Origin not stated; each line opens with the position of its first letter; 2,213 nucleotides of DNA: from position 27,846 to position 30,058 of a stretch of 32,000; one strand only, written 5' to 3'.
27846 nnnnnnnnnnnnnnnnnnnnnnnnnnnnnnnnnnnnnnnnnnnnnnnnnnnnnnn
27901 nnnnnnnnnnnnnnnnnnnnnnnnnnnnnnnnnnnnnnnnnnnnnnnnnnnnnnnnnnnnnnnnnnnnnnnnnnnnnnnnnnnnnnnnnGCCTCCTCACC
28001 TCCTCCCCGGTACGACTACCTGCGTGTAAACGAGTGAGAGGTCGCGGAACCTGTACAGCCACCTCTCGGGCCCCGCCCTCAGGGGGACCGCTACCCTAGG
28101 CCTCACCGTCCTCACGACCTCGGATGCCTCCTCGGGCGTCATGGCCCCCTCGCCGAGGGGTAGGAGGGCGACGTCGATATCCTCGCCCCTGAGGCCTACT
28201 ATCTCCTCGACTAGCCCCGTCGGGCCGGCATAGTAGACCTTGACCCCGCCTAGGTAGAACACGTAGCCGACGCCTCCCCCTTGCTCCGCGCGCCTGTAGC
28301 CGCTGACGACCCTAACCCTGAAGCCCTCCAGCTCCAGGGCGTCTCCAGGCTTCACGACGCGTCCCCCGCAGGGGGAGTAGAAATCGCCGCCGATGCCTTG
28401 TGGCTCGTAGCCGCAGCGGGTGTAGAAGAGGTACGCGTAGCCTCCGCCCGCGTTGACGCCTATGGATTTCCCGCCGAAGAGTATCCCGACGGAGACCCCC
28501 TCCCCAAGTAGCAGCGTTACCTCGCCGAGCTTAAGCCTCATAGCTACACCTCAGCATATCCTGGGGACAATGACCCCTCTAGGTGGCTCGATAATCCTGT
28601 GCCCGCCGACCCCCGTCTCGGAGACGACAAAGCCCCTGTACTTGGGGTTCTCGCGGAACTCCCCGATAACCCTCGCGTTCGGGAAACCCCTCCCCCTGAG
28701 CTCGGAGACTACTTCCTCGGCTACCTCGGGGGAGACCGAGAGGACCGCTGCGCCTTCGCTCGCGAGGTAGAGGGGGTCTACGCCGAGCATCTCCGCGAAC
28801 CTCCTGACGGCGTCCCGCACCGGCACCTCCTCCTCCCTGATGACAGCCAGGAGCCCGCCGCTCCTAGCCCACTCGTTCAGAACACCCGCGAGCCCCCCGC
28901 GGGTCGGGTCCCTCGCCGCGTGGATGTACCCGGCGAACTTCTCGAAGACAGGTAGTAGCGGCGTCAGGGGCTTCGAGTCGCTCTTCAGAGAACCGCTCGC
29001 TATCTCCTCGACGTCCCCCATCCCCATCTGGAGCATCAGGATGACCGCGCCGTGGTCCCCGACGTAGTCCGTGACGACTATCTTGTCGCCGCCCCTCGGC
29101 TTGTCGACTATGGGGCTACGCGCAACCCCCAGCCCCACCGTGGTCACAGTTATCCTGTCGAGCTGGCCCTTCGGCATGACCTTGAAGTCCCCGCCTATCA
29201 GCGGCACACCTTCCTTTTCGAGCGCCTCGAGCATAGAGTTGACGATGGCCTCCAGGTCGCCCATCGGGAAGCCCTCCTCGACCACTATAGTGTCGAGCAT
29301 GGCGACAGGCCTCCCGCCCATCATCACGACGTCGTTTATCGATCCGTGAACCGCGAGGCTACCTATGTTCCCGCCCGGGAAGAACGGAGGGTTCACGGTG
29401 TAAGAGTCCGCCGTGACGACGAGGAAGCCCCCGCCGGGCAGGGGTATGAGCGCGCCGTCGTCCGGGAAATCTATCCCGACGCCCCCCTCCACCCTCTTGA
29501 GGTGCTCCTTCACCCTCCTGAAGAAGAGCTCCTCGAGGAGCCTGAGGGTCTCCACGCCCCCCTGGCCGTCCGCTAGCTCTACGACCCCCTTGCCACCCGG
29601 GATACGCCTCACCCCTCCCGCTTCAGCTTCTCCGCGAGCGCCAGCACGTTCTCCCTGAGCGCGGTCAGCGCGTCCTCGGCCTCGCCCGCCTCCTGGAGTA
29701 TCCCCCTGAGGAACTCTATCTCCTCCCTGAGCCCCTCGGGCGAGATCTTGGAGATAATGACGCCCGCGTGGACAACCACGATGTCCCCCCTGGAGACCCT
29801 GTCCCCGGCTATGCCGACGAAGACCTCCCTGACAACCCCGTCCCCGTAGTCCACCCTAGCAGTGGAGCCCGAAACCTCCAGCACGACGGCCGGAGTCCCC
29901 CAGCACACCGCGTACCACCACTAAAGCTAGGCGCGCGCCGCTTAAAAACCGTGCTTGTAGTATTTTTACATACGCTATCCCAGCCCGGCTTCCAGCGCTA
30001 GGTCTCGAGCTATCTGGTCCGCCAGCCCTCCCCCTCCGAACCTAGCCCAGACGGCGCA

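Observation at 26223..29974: hypC-hypE are followed in the same tight unit by a histidine-free MBL-like gene and a motif-degenerate acetyl-CoA-synthetase-like gene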

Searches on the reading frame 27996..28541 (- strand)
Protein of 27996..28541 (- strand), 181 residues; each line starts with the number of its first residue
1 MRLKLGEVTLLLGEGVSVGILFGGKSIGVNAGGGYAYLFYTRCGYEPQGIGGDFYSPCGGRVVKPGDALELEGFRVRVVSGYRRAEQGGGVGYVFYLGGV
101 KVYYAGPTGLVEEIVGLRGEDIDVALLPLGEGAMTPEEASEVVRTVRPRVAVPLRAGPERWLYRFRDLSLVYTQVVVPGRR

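Call 4: search_protein_families(library=pfam, proteins=[window:27996-28541:-], max_evalue=0.01)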
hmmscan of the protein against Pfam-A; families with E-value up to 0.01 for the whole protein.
window:27996-28541:- (181 aa): 2 families
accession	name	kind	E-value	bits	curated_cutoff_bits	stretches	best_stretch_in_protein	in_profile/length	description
PF13483.12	Lactamase_B_3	-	4.4e-11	43.5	24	1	61-154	60-159/160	Beta-lactamase superfamily domain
PF12706.13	Lactamase_B_2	-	3.5e-08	33.7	27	1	65-153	98-197/200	Beta-lactamase superfamily domain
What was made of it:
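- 27996..28541 (-): MBLL: 181-aa MBL-fold protein of a hyp-linked subfamily; this copy has no His and lacks both family cysteines. Lactamase_B_3 4.4e-11 (call 4).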

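Call 5: search_protein_families(library=ncbifam, proteins=[window:27996-28541:-], max_evalue=0.01)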
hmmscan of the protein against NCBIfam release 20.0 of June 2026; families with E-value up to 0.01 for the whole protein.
window:27996-28541:- (181 aa): 1 family
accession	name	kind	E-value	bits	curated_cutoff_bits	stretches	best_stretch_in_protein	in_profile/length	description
NF001911.0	PRK00685.1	equivalog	2.2e-08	33.8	144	1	85-154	121-192/228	metal-dependent hydrolase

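Call 7: find_homologous_proteins(query=window:27996-28541:-)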
Query window:27996-28541:- (181 aa): 1 proteins with E <= 0.001 among 284 candidates.
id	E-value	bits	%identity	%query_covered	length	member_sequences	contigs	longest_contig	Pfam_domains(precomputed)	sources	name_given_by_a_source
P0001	1.0e-111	389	100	100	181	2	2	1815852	PF12706.14,PF13483.13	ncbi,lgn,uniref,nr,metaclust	ncbi:MBL fold metallo-hydrolase [Thermofilum pendens]|uniref:MBL fold metallo-hydrolase n=1 Tax=Ther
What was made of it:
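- Tried and rejected: The word-indexed homologue search with the T. pendens MBLL alone found only itself (call 7).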

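Call 16: search_protein_representatives(protein=window:27996-28541:-)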
Query: 181 residues. Proteins with E-value up to 0.001 (for the whole library): 588; up to 1e-10: 30; up to 1e-30: 1. The best 150 are listed.
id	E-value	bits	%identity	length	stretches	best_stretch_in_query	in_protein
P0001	3.3e-112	388.7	100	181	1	1-181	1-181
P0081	4.1e-23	98.1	47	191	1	36-177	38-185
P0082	4.3e-22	94.8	39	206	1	17-178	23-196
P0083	1.1e-19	87.0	41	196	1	28-177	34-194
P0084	5.4e-19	84.7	44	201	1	47-177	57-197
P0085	1.1e-18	83.6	44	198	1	8-177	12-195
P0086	4.4e-18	81.7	40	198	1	53-177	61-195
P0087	1.3e-17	80.2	45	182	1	62-177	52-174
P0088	1.2e-15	73.7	40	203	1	55-176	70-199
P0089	8.6e-15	71.0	42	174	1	59-176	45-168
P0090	7.6e-14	67.9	38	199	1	47-177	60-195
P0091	1.3e-13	67.2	47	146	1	61-157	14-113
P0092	2.2e-13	66.4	42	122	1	80-177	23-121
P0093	4.7e-13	65.3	46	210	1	61-170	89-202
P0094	1.7e-12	63.5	44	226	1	63-157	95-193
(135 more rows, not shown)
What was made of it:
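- Tried and rejected: The exhaustive representative search was needed to find the subfamily (call 16).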

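Call 19: search_solved_structures(query=A1, show_alignments=1, max_evalue=0.001)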
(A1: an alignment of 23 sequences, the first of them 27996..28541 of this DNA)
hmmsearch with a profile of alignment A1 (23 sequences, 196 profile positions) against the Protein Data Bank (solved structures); distinct sequences matched with E-value up to 0.001: 9.
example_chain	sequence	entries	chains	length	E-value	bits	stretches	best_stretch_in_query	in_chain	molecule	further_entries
3kl7_A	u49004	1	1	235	1.5e-33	119.4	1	7-175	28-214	Putative metal-dependent hydrolase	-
3x2z_A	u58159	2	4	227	6.1e-30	107.6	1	9-179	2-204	UPF0173 metal-dependent hydrolase TM_1162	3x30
3x2y_A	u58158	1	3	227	2.2e-29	105.8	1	9-179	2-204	UPF0173 metal-dependent hydrolase TM_1162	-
3x2x_A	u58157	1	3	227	9.8e-29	103.7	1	9-179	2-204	UPF0173 metal-dependent hydrolase TM_1162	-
7e3v_A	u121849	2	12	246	6.3e-23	84.7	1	9-186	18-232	UPF0173 metal-dependent hydrolase C7P97_11315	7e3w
1vjn_A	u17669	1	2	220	4e-22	82.1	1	7-180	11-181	Zn-dependent hydrolase of metallo-beta-lactamase superfamily TM0207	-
6hrg_A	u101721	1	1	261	1.5e-21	80.3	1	8-182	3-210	UPF0173 metal-dependent hydrolase Igni_1254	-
2wyl_A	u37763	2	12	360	1.1e-11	48.1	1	24-172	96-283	L-ASCORBATE-6-PHOSPHATE LACTONASE ULAG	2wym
3bv6_A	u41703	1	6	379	3.6e-11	46.4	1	13-172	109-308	Metal-dependent hydrolase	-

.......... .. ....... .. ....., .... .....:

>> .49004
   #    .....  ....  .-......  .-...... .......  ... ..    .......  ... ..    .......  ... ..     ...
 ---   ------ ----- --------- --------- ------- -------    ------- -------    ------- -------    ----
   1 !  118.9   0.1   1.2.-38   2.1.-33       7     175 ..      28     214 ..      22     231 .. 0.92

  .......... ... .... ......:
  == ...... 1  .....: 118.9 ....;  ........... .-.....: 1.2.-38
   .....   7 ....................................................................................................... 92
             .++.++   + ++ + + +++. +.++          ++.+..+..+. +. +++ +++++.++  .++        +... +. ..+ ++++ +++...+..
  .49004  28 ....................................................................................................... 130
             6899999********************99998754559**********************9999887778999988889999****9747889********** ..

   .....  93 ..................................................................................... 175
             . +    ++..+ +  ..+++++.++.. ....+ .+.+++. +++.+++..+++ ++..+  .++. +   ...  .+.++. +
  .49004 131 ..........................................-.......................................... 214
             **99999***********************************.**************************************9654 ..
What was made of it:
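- On Metallo-beta-lactamase superfamily (Lactamase_B_3 / UPF0173): The profile hits 3KL7 and TM1162 at 1e-33 to 1e-30 (call 19).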

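Call 33: find_homologous_proteins(query=A2, max_evalue=1e-10)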
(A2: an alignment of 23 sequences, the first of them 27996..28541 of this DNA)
Query A2 (23 sequences) (181 aa, profile of the alignment): 9 proteins with E <= 1e-10 among 2850 candidates.
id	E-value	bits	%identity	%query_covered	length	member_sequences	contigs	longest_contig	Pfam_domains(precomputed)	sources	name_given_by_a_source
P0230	8.6e-64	233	43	78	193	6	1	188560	PF12706.14,PF13483.13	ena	-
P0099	7.2e-62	227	27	97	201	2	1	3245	PF12706.14,PF13483.13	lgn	-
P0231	6.1e-57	211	26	97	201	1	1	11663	PF12706.14,PF13483.13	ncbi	ncbi:MAG: MBL fold metallo-hydrolase [Desulfurococcaceae archaeon]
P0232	2.2e-52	196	36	71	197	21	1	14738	PF12706.14,PF13483.13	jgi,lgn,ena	-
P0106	1.7e-49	186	31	62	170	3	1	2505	-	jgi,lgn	-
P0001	1.9e-48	183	100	100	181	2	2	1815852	PF12706.14,PF13483.13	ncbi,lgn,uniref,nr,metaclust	ncbi:MBL fold metallo-hydrolase [Thermofilum pendens]|uniref:MBL fold metallo-hydrolase n=1 Tax=Ther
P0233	2.3e-48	183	25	87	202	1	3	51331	PF12706.14,PF13483.13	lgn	-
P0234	5.4e-24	103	40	60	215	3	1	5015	PF12706.14,PF13483.13,PF00753.34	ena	-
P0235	1.5e-15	75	24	84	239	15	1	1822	PF12706.14,PF13483.13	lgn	-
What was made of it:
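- Tried and rejected: A profile query to the indexed database still returned only 9 proteins (call 33).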

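Call 59: predict_structure(alignment_id=A5)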
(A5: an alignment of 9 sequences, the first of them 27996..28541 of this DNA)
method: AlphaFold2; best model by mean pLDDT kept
length: 181 residues; sequences in the alignment: 9
mean_pLDDT: 77.0   pTM: 0.79
mean pLDDT of the five models: 77.0, 75.2, 75.2, 73.3, 73.3
residues with pLDDT >= 90: 49; 70-90: 76; 50-70: 44; < 50: 12
segments of 3 or more residues with pLDDT < 50: 45-51
pLDDT, mean of each block of 10 residues (from residue 1): 90 80 83 50 49 58 82 83 59 88 74 67 90 85 91 83 93 85 49
secondary structure, 60 per line:
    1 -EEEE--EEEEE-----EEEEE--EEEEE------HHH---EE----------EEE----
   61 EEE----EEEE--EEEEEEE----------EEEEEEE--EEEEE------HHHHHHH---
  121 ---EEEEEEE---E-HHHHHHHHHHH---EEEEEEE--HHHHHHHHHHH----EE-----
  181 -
elements in order: E2-5 E8-12 E18-22 E25-29 E54-56 E61-63 E68-71 E74-80 E91-97 E100-104 H111-117 E124-130 H136-146 E150-156 H159-169

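Call 64: fold_search(model_id=the predicted structure, library=pdb)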
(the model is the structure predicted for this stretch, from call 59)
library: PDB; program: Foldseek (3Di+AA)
matches with E <= 10: 1370; with E <= 0.001: 63
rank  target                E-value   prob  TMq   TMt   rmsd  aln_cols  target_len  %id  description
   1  3x2z_A                4.2e-10  1.00  0.67  0.54   8.2       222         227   18  Crystal structure of metallo-beta-lactamase in complex with nickel from Thermotoga maritima (released 2016-02-17)
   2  3x2y_A                1.4e-09  1.00  0.68  0.55   7.5       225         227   18  Crystal structure of metallo-beta-lactamase H8A from Thermotoga maritima (released 2016-02-17)
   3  3x2x_A                2.3e-09  1.00  0.67  0.54   8.2       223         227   18  Crystal structure of metallo-beta-lactamase H48A from Thermotoga maritima (released 2016-02-17)
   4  3kl7                  3.1e-09  1.00  0.74  0.62   5.3       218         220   20  Crystal structure of Putative metal-dependent hydrolase (YP_001302908.1) from Parabacteroides distasonis ATCC 8503 at 2. (released 2010-02-02)
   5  7e3w_B                6.5e-09  1.00  0.67  0.52   8.6       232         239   14  Metallo beta-lactamase fold protein (cAMP bound) (released 2022-02-23)
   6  1vjn_A                6.5e-09  1.00  0.61  0.58   4.9       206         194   17  Crystal structure of a putative zn-dependent hydrolase of the metallo-beta-lactamase superfamily (tm0207) from thermot (released 2004-03-16)
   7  7e3w_A                1.9e-08  1.00  0.69  0.54   7.5       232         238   13  Metallo beta-lactamase fold protein (cAMP bound) (released 2022-02-23)
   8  6hrg                  2.9e-08  1.00  0.62  0.50   6.1       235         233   19  Structure of Igni18, a novel metallo hydrolase from the hyperthermophilic archaeon Ignicoccus hospitalis KIN4/I (released 2019-10-09)
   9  7e3w_E                4.0e-08  1.00  0.68  0.55   7.6       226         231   15  Metallo beta-lactamase fold protein (cAMP bound) (released 2022-02-23)
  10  2wyl_B                4.0e-08  1.00  0.60  0.38   8.3       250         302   15  Apo structure of a metallo-b-lactamase (released 2010-04-14)
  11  7e3w_D                6.6e-08  1.00  0.68  0.54   7.6       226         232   15  Metallo beta-lactamase fold protein (cAMP bound) (released 2022-02-23)
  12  7e3v_A                8.5e-08  1.00  0.69  0.56   7.4       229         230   14  Metallo beta-lactamase fold protein (cAMP free) (released 2022-02-23)
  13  2wyl_C                1.2e-07  1.00  0.61  0.38   8.2       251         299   14  Apo structure of a metallo-b-lactamase (released 2010-04-14)
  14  2wyl_A                1.4e-07  1.00  0.61  0.38   8.8       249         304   14  Apo structure of a metallo-b-lactamase (released 2010-04-14)
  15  2wym_E                1.6e-07  1.00  0.60  0.38   8.0       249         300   14  Structure of a metallo-b-lactamase (released 2010-04-14)
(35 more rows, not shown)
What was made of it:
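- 27996..28541 (-): AF2 model pLDDT 77, with Foldseek hits to TM1162, 3KL7 and Igni18 at probability 1.0 (calls 59, 64).
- On Metallo-beta-lactamase superfamily (Lactamase_B_3 / UPF0173): Foldseek probability is 1.0 with TMq 0.6-0.74 (call 64).
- Closest known: UPF0173 / Lactamase_B_3 MBL-fold hydrolases. Same: Same fold and Pfam family (calls 4, 19, 64).
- The closest solved relative, TM1162, was crystallised with nickel (call 64).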

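Call 66: find_encoding_contigs(protein=P0230, flank=10000, max_places=1)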
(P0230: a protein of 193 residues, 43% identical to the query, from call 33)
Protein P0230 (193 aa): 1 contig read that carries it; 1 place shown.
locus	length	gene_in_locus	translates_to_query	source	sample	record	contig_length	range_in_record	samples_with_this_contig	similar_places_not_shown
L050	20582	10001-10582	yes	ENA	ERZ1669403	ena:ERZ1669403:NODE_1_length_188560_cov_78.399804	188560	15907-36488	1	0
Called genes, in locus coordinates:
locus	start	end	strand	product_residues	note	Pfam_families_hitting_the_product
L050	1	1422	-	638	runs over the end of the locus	PF00374:NiFeSe_Hases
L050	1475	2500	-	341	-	-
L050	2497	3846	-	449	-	PF01058:Oxidored_q6, PF14720:NiFe_hyd_SSU_C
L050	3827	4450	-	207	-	-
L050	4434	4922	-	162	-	-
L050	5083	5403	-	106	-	-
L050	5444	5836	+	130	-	PF08753:NikR_C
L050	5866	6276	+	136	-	PF01155:HypA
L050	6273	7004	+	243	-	PF10609:ParA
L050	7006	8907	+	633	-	PF16177:ACAS_N, PF00501:AMP-binding, PF13193:AMP-binding_C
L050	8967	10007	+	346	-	PF00586:AIRS, PF02769:AIRS_C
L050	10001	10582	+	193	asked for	PF13483:Lactamase_B_3, PF12706:Lactamase_B_2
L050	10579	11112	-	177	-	PF01931:NTPase_I-T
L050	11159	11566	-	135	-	PF01850:PIN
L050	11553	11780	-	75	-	PF26688:RHH_12 (weak)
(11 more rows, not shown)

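Call 67: find_encoding_contigs(protein=window:27996-28541:-, flank=10000, max_places=3)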
Protein window:27996-28541:- (181 aa): 2 contigs read that carry it; 1 place shown.
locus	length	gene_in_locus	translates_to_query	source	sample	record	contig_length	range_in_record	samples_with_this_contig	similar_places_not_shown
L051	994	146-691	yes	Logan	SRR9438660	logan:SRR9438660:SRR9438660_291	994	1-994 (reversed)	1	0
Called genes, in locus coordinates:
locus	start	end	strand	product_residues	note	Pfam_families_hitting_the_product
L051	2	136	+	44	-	?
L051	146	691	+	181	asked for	PF13483:Lactamase_B_3, PF12706:Lactamase_B_2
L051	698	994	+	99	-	?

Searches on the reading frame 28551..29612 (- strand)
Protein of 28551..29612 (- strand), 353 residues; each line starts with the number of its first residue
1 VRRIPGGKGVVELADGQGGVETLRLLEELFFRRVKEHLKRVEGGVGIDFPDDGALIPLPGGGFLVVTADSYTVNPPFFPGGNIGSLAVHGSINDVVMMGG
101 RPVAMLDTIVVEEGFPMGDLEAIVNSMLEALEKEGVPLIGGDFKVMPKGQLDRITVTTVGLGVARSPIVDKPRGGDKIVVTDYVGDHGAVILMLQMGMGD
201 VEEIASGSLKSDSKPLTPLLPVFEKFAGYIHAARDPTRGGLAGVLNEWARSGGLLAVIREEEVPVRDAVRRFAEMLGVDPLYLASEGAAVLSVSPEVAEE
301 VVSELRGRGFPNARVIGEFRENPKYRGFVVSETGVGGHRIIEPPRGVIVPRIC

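Call 4: search_protein_families(library=pfam, proteins=[window:28551-29612:-], max_evalue=0.01)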
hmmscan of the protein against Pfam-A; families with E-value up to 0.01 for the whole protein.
window:28551-29612:- (353 aa): 2 families
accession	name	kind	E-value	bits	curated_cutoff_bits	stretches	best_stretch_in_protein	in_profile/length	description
PF02769.27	AIRS_C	-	6.8e-23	82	23.1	1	175-328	3-154/156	AIR synthase related protein, C-terminal domain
PF00586.29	AIRS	-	1.1e-22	81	24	1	51-163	2-111/112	AIR synthase related protein, N-terminal domain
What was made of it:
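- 28551..29612 (-): hypE (ATP-dependent carbamoyl dehydratase, C-terminal PRIC). AIRS + AIRS_C domains (call 4).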

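Call 5: search_protein_families(library=ncbifam, proteins=[window:28551-29612:-], max_evalue=0.01)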
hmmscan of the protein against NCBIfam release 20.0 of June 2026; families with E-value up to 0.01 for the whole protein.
window:28551-29612:- (353 aa): 15 families
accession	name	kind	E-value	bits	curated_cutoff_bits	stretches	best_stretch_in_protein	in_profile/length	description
TIGR02124.1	hypE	equivalog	3.1e-97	325.5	251.6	1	11-353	2-332/332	hydrogenase expression/formation protein HypE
TIGR01379.1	thiL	equivalog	5e-23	81.6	184.15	1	46-324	20-298/320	thiamine-phosphate kinase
NF004353.0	PRK05731.2-2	equivalog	3.7e-15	55.8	301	1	37-289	16-251/311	thiamine-phosphate kinase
TIGR00476.1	selD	equivalog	1.2e-12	47.7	125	1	37-278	32-266/311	selenide, water dikinase SelD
NF004351.0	PRK05731.1-4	equivalog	5.6e-12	45.4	324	1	80-284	71-268/321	thiamine-phosphate kinase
TIGR03267.1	methan_mark_2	hypoth_equivalog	3.1e-10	39.6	365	1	39-184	33-175/323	methanogenesis marker 2 protein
TIGR04049.1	AIR_rel_sll0787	hypoth_equivalog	1.1e-08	34.5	321.3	1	47-321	40-292/318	sll0787 family AIR synthase-like protein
NF010690.0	PRK14090.1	equivalog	3e-07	29.1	1047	1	85-327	83-320/601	phosphoribosylformylglycinamidine synthase subunit PurL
NF002098.0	PRK00943.1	equivalog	8.2e-07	28.2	299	1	26-274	26-266/347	selenide, water dikinase SelD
NF004350.0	PRK05731.1-1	equivalog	9e-07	28.1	441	1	29-203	11-180/325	thiamine-phosphate kinase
TIGR00878.1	purM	equivalog_domain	2.5e-05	23.7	236.35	1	84-170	78-165/332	phosphoribosylformylglycinamidine cyclo-ligase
TIGR01736.1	FGAM_synth_II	equivalog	4.4e-05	22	525.75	1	86-270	455-650/718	phosphoribosylformylglycinamidine synthase subunit PurL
TIGR04050.1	MSMEG_0567_Cter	hypoth_equivalog_domain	6.3e-05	22.6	312.2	1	43-182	27-155/296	MSMEG_0567/sll0787 family protein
NF002290.1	PRK01213.1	equivalog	0.00016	20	648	1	85-321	458-691/723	phosphoribosylformylglycinamidine synthase subunit PurL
NF004354.0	PRK05731.2-3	equivalog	0.0015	17.9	204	1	82-233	48-189/273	thiamine-phosphate kinase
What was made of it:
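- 28551..29612 (-): TIGR02124 at 325 bits against a cutoff of 252 (call 5).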

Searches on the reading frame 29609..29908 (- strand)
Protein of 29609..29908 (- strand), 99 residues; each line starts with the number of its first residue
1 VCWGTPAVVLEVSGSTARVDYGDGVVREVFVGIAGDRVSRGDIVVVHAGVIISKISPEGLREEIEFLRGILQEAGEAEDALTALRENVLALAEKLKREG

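Call 4: search_protein_families(library=pfam, proteins=[window:29609-29908:-], max_evalue=0.01)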
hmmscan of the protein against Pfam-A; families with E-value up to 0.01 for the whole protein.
window:29609-29908:- (99 aa): 1 family
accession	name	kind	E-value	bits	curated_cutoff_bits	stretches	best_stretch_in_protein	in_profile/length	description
PF01455.23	HupF_HypC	-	1.9e-17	63.6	28.5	1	1-67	1-65/65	HupF/HypC family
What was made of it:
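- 29609..29908 (-): hypC (Fe-binding chaperone, N-terminal Met-Cys). Pfam HupF_HypC 1.9e-17 (call 4).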

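Call 5: search_protein_families(library=ncbifam, proteins=[window:29609-29908:-], max_evalue=0.01)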
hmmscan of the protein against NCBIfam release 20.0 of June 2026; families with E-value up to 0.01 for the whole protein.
window:29609-29908:- (99 aa): 2 families
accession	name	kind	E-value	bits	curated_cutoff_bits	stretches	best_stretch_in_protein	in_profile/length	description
TIGR00074.1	hypC_hupF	subfamily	8.7e-09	35.1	48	1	1-76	1-74/80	HypC/HybG/HupF family hydrogenase formation chaperone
NF007712.0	PRK10409.1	equivalog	0.00017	21.8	136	1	1-71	1-75/90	HypC/HybG/HupF family hydrogenase formation chaperone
